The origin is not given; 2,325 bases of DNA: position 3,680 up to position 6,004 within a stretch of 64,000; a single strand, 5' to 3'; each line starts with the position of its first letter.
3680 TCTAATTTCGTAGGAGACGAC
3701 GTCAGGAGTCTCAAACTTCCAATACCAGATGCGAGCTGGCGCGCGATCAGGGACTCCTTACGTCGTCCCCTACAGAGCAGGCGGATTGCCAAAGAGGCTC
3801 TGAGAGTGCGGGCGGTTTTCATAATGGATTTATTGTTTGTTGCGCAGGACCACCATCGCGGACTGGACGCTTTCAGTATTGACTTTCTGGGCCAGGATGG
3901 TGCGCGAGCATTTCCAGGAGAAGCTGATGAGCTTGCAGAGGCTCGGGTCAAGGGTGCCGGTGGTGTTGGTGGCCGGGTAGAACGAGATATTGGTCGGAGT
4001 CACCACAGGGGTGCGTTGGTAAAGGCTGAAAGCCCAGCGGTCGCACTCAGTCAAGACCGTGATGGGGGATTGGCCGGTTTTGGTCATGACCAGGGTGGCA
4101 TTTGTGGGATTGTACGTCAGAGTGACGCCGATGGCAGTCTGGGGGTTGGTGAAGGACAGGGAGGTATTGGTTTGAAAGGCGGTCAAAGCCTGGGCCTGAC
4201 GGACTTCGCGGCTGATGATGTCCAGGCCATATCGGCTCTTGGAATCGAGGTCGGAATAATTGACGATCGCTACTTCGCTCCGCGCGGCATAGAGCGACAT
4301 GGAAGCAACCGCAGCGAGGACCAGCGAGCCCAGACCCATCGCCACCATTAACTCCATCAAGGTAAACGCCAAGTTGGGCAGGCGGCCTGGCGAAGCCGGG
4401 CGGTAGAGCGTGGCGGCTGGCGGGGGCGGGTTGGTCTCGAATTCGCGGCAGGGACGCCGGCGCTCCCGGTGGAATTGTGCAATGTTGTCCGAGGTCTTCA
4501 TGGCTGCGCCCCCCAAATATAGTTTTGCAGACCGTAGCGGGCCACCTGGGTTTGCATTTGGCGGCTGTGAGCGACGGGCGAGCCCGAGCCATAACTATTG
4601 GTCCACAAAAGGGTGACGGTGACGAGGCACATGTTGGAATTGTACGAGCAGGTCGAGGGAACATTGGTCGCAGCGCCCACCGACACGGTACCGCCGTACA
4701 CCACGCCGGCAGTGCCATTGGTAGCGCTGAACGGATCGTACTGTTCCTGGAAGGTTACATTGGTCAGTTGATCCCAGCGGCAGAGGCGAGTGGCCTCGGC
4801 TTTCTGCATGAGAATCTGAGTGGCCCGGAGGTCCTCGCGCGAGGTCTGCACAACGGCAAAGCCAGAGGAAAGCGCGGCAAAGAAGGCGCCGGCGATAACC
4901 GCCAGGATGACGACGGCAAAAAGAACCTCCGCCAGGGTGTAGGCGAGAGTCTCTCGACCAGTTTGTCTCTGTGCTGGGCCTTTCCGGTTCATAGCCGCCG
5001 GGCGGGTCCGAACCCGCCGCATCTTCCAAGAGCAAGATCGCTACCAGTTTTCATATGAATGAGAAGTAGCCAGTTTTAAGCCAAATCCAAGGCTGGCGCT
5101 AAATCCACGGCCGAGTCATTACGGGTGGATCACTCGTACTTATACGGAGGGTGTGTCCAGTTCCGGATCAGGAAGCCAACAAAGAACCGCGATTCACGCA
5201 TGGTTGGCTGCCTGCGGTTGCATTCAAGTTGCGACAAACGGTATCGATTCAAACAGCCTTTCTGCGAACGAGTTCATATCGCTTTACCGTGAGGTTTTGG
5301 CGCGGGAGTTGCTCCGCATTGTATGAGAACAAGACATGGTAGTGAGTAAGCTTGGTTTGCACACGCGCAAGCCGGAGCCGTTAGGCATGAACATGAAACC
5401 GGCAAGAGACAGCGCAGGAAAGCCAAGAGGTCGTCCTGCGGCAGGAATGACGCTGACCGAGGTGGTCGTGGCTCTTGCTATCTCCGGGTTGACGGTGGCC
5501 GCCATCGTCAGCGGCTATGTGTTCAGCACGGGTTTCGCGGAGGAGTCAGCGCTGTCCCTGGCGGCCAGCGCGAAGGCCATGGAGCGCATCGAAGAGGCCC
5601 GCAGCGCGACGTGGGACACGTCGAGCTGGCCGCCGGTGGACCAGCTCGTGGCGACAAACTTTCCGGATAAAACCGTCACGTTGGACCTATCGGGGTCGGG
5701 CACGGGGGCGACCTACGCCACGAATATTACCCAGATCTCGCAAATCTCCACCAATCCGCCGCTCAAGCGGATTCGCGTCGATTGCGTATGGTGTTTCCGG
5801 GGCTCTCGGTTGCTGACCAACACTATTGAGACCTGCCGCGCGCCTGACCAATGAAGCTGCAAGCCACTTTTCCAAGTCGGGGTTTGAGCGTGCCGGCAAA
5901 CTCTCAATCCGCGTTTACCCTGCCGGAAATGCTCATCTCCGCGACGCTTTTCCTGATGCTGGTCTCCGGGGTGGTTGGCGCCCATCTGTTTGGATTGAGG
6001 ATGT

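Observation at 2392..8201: Two mirror-image minor-pilin modules (pseudopilin, pseudopilin, PilX-like) transcribed divergently from one shared region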

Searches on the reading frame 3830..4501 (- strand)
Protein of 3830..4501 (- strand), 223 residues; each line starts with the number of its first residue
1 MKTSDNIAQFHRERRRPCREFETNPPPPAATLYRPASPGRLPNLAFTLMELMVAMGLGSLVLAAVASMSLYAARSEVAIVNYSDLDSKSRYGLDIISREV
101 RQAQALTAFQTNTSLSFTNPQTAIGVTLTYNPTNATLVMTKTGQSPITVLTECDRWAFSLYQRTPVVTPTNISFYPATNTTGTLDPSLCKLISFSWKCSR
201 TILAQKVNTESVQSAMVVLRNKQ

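Call 3: search_protein_families(library=ncbifam, proteins=[window:3830-4501:-], max_evalue=0.01)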
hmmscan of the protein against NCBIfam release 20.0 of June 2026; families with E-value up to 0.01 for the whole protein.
window:3830-4501:- (223 aa): 2 families
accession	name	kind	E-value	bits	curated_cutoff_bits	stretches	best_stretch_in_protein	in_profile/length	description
TIGR02532.1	IV_pilin_GFxxxE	domain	0.0028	17.5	16.3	1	45-65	3-23/24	prepilin-type N-terminal cleavage/methylation domain-containing protein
NF007848.0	PRK10557.1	equivalog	0.0051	16.1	120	1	45-100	12-67/192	prepilin peptidase-dependent protein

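Call 4: search_protein_families(library=pfam, proteins=[window:3830-4501:-], max_evalue=0.01)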
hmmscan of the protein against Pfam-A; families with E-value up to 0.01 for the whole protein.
window:3830-4501:- (223 aa): 2 families
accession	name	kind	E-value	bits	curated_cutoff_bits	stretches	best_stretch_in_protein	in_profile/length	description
PF07963.17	N_methyl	-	3.2e-05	23.7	21.2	1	45-65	6-26/27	Prokaryotic N-terminal methylation motif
PF11041.13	DUF2612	-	0.0096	16.3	23.5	0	72-132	29-89/181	Protein of unknown function (DUF2612)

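Call 39: search_solved_structures(query=A6, max_evalue=1)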
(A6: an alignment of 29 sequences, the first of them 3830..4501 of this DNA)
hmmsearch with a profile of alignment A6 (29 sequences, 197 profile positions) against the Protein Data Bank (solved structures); distinct sequences matched with E-value up to 1: 6.
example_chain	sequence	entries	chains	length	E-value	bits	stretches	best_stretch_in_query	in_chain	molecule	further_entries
9egp_A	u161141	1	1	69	0.0043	19.8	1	11-52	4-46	Geopilin domain 1 protein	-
7tgg_A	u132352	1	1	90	0.01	18.6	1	9-50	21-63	Geopilin domain 1 protein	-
9laa_A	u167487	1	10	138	0.02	17.6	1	10-38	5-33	Type IV pilin protein PilA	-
1pwo_A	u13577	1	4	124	0.57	12.9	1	101-145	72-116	Phospholipase A2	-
1gp7_A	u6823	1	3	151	0.7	12.6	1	101-152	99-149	PHOSPHOLIPASE A2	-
6xxe_A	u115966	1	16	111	0.76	12.5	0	18-124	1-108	Uncharacterized protein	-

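Call 77: search_protein_families(library=ncbifam, alignment_id=A6, max_evalue=1)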
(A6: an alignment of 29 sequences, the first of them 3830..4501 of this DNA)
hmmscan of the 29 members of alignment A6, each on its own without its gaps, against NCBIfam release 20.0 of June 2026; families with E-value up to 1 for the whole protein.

A. member 1, window:3830-4501:- (223 aa): 4 families
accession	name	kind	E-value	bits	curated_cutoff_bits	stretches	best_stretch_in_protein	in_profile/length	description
TIGR02532.1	IV_pilin_GFxxxE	domain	0.0028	17.5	16.3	1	45-65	3-23/24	prepilin-type N-terminal cleavage/methylation domain-containing protein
NF007848.0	PRK10557.1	equivalog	0.0051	16.1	120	1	45-100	12-67/192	prepilin peptidase-dependent protein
NF041002.1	pilin_ComGF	equivalog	0.011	15.9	80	1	45-162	3-117/139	competence type IV pilus minor pilin ComGF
NF050820.1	PolSacchBiosHfsH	equivalog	0.051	13.2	400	1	67-125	86-144/249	oligosaccharide deacetylase HfsH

B. families by the number of members that match (of 29 scanned): 33 families (the first 25 are shown)
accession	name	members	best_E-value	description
NF007848.0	PRK10557.1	25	1.2e-06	prepilin peptidase-dependent protein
TIGR02532.1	IV_pilin_GFxxxE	24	2e-05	prepilin-type N-terminal cleavage/methylation domain-containing protein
TIGR02599.1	TIGR02599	16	1.7e-06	Verru_Chthon cassette protein C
NF041002.1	pilin_ComGF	14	2.5e-05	competence type IV pilus minor pilin ComGF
TIGR01708.2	typeII_sec_gspH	11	7.6e-08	type II secretion system minor pseudopilin GspH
NF041013.1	T4P_ComGE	10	0.0022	competence type IV pilus minor pilin ComGE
NF007660.0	PRK10332.1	8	0.0013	prepilin-type N-terminal cleavage/methylation domain-containing protein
TIGR01707.1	gspI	8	0.019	type II secretion system minor pseudopilin GspI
NF038304.1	EPS_HpsC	7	0.00039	hormogonium polysaccharide secretion pseudopilin HpsC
NF007862.0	PRK10574.1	6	0.0015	prepilin peptidase-dependent pilin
NF041775.1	typeIV_PilA_Myxo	5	0.0018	type IV pilin protein PilA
TIGR01710.1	typeII_sec_gspG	5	0.009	type II secretion system major pseudopilin GspG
TIGR02596.1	TIGR02596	4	0.054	Verru_Chthon cassette protein D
NF007800.0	PRK10506.1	3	0.0067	prepilin peptidase-dependent protein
NF040521.1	C45_proenzyme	2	0.014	C45 family autoproteolytic acyltransferase/hydrolase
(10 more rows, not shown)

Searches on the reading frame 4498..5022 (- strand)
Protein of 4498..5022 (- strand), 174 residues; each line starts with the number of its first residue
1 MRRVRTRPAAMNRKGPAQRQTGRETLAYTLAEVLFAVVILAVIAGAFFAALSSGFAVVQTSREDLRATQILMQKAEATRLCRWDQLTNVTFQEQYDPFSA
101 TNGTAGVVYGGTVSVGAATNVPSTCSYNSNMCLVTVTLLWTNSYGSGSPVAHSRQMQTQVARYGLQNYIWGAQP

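Call 3: search_protein_families(library=ncbifam, proteins=[window:4498-5022:-], max_evalue=0.01)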
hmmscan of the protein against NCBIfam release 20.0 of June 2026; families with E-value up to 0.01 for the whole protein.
window:4498-5022:- (174 aa): 1 family
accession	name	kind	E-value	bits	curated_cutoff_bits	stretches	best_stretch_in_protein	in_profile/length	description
NF041013.1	T4P_ComGE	equivalog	0.004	17.2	49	1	27-74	5-52/83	competence type IV pilus minor pilin ComGE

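Call 4: search_protein_families(library=pfam, proteins=[window:4498-5022:-], max_evalue=0.01)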
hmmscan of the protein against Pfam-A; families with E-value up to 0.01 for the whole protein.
window:4498-5022:- (174 aa): 0 families

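Call 38: search_solved_structures(query=A5, max_evalue=1)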
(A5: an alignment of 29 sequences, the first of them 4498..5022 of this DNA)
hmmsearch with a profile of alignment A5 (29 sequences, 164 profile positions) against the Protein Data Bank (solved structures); distinct sequences matched with E-value up to 1: 4.
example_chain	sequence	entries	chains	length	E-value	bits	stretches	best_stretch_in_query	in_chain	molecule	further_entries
7tgg_A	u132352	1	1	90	0.53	13.3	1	7-39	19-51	Geopilin domain 1 protein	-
4j5t_A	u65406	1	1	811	0.58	13.1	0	40-81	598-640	Mannosyl-oligosaccharide glucosidase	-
9egp_A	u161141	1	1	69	0.71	12.9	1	10-38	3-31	Geopilin domain 1 protein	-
7ck6_A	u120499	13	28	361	0.88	12.5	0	64-115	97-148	Mitochondrial import receptor subunit TOM40 homolog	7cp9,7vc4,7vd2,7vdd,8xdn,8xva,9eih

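Call 76: search_protein_families(library=ncbifam, alignment_id=A5, max_evalue=1)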
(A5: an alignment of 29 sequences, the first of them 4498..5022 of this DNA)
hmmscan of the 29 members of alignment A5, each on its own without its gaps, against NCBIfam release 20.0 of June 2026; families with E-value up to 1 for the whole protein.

A. member 1, window:4498-5022:- (174 aa): 7 families
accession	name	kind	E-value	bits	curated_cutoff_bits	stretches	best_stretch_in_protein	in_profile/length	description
NF041013.1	T4P_ComGE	equivalog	0.004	17.2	49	1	27-74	5-52/83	competence type IV pilus minor pilin ComGE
TIGR02532.1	IV_pilin_GFxxxE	domain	0.046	13.6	16.3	1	28-46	4-22/24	prepilin-type N-terminal cleavage/methylation domain-containing protein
NF042927.1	capsid_Caudo_2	equivalog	0.05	12.5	80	1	56-92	158-194/280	HK97-fold major capsid protein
TIGR02598.1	TIGR02598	subfamily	0.094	12.9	51.4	1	27-157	1-138/151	Verru_Chthon cassette protein B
NF041002.1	pilin_ComGF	equivalog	0.1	12.8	80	1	27-63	3-40/139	competence type IV pilus minor pilin ComGF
NF005783.0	PRK07597.9-4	equivalog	0.12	12.7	127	1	21-50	70-99/109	preprotein translocase subunit SecE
NF006453.0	PRK08808.1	equivalog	0.18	10.8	295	1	26-61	7-42/211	type II secretion system protein J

B. families by the number of members that match (of 29 scanned): 28 families (the first 25 are shown)
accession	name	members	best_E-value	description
NF041013.1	T4P_ComGE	25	2.6e-05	competence type IV pilus minor pilin ComGE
TIGR02598.1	TIGR02598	21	5.7e-06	Verru_Chthon cassette protein B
TIGR02532.1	IV_pilin_GFxxxE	20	7.1e-06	prepilin-type N-terminal cleavage/methylation domain-containing protein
TIGR01707.1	gspI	11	0.00038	type II secretion system minor pseudopilin GspI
TIGR02523.1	type_IV_pilV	10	0.00024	type IV pilus modification protein PilV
NF047828.1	T3SSXpsI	9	6.6e-05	type II secretion system protein XpsI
NF041002.1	pilin_ComGF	6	0.00062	competence type IV pilus minor pilin ComGF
NF038303.1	EPS_HpsB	5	0.0024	hormogonium polysaccharide secretion pseudopilin HpsB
NF007660.0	PRK10332.1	5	0.0052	prepilin-type N-terminal cleavage/methylation domain-containing protein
NF007862.0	PRK10574.1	3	0.0028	prepilin peptidase-dependent pilin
TIGR02599.1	TIGR02599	3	0.013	Verru_Chthon cassette protein C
NF007800.0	PRK10506.1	3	0.038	prepilin peptidase-dependent protein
NF006453.0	PRK08808.1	3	0.045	type II secretion system protein J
NF007848.0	PRK10557.1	3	0.066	prepilin peptidase-dependent protein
TIGR02223.1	ftsN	3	0.097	cell division protein FtsN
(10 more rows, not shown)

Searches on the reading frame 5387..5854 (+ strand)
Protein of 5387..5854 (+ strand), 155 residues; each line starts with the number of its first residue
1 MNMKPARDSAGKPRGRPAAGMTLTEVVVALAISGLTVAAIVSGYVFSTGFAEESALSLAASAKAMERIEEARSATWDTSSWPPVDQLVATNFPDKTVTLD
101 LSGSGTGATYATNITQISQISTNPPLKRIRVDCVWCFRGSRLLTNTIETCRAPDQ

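Call 3: search_protein_families(library=ncbifam, proteins=[window:5387-5854:+], max_evalue=0.01)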
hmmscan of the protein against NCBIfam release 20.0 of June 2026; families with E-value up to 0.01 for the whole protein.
window:5387-5854:+ (155 aa): 1 family
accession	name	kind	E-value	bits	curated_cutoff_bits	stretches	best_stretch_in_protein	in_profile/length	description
TIGR02532.1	IV_pilin_GFxxxE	domain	0.0022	17.8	16.3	1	19-40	2-23/24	prepilin-type N-terminal cleavage/methylation domain-containing protein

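Call 4: search_protein_families(library=pfam, proteins=[window:5387-5854:+], max_evalue=0.01)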
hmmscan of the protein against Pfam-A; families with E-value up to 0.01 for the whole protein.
window:5387-5854:+ (155 aa): 1 family
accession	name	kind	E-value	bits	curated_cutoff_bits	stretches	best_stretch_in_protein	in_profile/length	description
PF07963.17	N_methyl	-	0.00017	21.4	21.2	1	18-40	4-26/27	Prokaryotic N-terminal methylation motif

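Call 36: search_solved_structures(query=A3, max_evalue=1)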
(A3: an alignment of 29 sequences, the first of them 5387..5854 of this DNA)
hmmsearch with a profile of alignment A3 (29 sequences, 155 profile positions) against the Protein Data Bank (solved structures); distinct sequences matched with E-value up to 1: 1.
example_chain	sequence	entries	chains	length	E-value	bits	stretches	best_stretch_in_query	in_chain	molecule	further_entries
7tgg_A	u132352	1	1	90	0.49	13.3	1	7-44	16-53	Geopilin domain 1 protein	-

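Call 75: search_protein_families(library=ncbifam, alignment_id=A3, max_evalue=1)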
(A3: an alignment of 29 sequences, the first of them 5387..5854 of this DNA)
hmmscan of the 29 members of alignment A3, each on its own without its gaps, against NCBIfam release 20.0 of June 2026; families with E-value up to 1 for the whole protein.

A. member 1, window:5387-5854:+ (155 aa): 4 families
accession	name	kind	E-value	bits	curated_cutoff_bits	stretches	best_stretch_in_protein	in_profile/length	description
TIGR02532.1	IV_pilin_GFxxxE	domain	0.0022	17.8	16.3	1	19-40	2-23/24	prepilin-type N-terminal cleavage/methylation domain-containing protein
TIGR02598.1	TIGR02598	subfamily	0.041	14.1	51.4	1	20-107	1-81/151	Verru_Chthon cassette protein B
TIGR01707.1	gspI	equivalog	0.065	13.7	44.35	1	20-42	1-23/101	type II secretion system minor pseudopilin GspI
NF007848.0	PRK10557.1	equivalog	0.12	11.6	120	1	18-39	10-31/192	prepilin peptidase-dependent protein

B. families by the number of members that match (of 29 scanned): 30 families (the first 25 are shown)
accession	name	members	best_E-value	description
TIGR02532.1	IV_pilin_GFxxxE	27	1.2e-05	prepilin-type N-terminal cleavage/methylation domain-containing protein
TIGR01707.1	gspI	21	0.00077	type II secretion system minor pseudopilin GspI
NF007848.0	PRK10557.1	17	0.0037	prepilin peptidase-dependent protein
TIGR01708.2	typeII_sec_gspH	16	0.0075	type II secretion system minor pseudopilin GspH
TIGR02598.1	TIGR02598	15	0.0017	Verru_Chthon cassette protein B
TIGR02523.1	type_IV_pilV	14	0.0016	type IV pilus modification protein PilV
TIGR01710.1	typeII_sec_gspG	6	0.001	type II secretion system major pseudopilin GspG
NF009873.0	PRK13335.1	6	0.028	superantigen-like protein SSL3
NF041775.1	typeIV_PilA_Myxo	4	0.0059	type IV pilin protein PilA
TIGR02427.1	protocat_pcaD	3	0.017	3-oxoadipate enol-lactonase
NF041013.1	T4P_ComGE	3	0.019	competence type IV pilus minor pilin ComGE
NF038304.1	EPS_HpsC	3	0.04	hormogonium polysaccharide secretion pseudopilin HpsC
NF047828.1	T3SSXpsI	3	0.05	type II secretion system protein XpsI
NF033872.1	SidA_fam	3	0.082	T4SS effector SidA family protein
NF038303.1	EPS_HpsB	2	0.026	hormogonium polysaccharide secretion pseudopilin HpsB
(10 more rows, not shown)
